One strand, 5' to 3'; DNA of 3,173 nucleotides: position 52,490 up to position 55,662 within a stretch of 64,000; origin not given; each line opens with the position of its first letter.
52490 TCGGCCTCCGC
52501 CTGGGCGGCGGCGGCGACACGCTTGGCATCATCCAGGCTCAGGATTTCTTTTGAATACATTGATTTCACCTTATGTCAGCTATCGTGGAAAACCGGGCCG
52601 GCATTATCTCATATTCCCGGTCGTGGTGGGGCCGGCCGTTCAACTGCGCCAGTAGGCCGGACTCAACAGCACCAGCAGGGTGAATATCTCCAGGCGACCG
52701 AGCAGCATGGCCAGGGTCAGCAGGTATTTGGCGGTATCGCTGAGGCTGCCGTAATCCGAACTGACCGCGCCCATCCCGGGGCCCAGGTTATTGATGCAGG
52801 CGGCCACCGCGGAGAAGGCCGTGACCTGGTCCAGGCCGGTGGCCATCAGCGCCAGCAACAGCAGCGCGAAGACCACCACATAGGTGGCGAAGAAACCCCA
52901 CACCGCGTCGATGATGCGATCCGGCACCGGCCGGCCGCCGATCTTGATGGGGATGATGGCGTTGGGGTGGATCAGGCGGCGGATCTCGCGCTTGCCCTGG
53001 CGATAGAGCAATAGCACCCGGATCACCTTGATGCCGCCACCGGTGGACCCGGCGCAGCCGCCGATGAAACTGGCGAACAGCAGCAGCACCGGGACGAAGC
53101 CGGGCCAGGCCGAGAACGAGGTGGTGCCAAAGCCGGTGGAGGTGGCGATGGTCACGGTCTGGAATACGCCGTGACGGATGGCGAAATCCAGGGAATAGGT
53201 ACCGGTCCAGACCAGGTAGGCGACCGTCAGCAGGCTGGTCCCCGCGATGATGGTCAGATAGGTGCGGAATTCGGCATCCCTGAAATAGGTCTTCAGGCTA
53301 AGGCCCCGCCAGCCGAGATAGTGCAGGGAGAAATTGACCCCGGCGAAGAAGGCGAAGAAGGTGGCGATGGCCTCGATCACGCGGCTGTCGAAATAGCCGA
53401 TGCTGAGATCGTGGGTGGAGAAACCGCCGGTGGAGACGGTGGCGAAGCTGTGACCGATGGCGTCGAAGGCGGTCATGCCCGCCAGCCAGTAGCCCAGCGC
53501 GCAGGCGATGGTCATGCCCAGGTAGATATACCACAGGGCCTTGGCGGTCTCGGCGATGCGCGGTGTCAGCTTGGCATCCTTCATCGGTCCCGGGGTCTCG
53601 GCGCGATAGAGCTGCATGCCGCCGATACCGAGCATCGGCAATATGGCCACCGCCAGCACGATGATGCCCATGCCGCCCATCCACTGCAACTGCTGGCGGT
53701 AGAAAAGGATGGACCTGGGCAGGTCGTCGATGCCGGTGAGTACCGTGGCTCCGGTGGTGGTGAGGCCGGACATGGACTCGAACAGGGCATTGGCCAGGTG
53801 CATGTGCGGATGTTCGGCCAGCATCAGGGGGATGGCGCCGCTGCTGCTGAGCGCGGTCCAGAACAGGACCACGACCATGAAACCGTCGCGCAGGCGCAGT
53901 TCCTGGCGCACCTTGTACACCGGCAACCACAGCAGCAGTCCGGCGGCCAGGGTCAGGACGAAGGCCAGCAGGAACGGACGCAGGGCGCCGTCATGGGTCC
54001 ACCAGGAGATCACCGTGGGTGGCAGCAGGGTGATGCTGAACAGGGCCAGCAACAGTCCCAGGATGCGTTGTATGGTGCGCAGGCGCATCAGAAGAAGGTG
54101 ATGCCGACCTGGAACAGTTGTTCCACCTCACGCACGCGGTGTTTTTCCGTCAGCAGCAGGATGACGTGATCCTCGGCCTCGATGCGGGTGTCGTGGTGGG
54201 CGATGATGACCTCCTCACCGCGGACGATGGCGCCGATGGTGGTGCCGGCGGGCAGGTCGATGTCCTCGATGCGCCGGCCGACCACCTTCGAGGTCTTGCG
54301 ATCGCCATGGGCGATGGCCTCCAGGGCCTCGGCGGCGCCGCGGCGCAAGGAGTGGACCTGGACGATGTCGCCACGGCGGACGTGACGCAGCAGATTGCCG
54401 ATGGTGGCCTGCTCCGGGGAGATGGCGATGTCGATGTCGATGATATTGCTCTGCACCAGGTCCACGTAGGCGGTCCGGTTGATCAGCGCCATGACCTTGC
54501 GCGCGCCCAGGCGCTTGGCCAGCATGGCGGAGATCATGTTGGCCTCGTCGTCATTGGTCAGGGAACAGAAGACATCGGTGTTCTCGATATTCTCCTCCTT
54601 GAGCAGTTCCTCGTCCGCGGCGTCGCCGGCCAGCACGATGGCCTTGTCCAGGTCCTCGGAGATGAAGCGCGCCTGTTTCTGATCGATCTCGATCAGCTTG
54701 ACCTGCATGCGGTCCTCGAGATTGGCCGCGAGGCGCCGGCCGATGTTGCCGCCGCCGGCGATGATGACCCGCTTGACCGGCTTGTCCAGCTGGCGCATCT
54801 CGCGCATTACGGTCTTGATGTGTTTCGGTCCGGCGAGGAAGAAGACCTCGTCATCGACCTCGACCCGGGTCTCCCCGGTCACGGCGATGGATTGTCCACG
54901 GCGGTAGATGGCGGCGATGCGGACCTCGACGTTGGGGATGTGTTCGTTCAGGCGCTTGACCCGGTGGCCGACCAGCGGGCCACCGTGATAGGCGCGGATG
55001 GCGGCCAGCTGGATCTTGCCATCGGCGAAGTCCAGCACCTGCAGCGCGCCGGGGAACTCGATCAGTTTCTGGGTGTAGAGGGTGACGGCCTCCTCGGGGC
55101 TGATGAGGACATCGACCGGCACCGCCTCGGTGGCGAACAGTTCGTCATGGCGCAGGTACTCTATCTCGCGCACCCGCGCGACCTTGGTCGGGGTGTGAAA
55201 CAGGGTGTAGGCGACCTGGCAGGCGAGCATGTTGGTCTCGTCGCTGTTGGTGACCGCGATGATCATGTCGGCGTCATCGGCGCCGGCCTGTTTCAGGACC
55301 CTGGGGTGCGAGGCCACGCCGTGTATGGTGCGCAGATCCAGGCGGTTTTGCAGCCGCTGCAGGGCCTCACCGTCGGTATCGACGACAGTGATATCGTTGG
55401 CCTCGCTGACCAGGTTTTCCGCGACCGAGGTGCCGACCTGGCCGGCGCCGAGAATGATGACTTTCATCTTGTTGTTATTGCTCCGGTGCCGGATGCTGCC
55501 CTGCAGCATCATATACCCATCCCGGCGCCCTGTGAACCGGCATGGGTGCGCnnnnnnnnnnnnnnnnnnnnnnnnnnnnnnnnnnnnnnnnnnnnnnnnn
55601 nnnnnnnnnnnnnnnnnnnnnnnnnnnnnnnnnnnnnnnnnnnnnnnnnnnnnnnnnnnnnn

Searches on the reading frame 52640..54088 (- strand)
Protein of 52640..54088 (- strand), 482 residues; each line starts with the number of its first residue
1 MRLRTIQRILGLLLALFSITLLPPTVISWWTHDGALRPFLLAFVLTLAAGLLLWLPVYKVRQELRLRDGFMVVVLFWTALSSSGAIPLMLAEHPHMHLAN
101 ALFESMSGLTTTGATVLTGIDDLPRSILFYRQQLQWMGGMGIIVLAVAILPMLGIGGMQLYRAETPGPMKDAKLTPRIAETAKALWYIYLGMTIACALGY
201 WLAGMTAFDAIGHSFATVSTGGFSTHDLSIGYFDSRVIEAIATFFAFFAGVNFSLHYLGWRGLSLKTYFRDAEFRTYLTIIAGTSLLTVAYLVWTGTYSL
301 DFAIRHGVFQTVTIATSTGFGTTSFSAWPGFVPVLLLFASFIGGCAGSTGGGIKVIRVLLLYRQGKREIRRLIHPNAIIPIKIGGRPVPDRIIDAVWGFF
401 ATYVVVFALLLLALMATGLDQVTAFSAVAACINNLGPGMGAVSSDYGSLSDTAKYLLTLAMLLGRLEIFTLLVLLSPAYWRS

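Call 37: search_protein_families(library=pfam, proteins=[window:52640-54088:-], max_evalue=0.00001)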
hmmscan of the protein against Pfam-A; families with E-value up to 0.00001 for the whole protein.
window:52640-54088:- (482 aa): 1 family
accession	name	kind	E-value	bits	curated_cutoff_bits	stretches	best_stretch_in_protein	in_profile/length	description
PF02386.22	TrkH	-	1.9e-100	337.1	27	1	39-476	5-491/502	Cation transport protein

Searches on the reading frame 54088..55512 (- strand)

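Call 37: search_protein_families(library=pfam, proteins=[window:54088-55512:-], max_evalue=0.00001)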
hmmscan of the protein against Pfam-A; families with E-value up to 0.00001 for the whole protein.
window:54088-55512:- (474 aa): 7 families
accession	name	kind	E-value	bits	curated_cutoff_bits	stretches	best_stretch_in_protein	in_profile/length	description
PF02254.24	TrkA_N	-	3e-51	173.1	23.8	2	18-123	1-102/116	TrkA-N domain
PF02080.26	TrkA_C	-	1.1e-22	80.2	27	2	407-467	9-70/71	TrkA-C domain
PF13241.12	NAD_binding_7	-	2.3e-12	47.8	22.1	1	15-99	7-80/104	Putative NAD(P)-binding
PF03435.24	Sacchrp_dh_NADP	-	5.8e-08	33.6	25.1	0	18-66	1-54/129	Saccharopine dehydrogenase NADP binding domain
PF07992.20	Pyr_redox_2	-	8.4e-07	29.1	26.1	0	237-290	134-187/291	Pyridine nucleotide-disulphide oxidoreductase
PF02737.24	3HCDH_N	-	2.2e-06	28.2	22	0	17-78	1-61/180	3-hydroxyacyl-CoA dehydrogenase, NAD binding domain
PF02558.23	ApbA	-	5.5e-06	26.5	22.2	0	18-86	1-72/150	Ketopantoate reductase PanE/ApbA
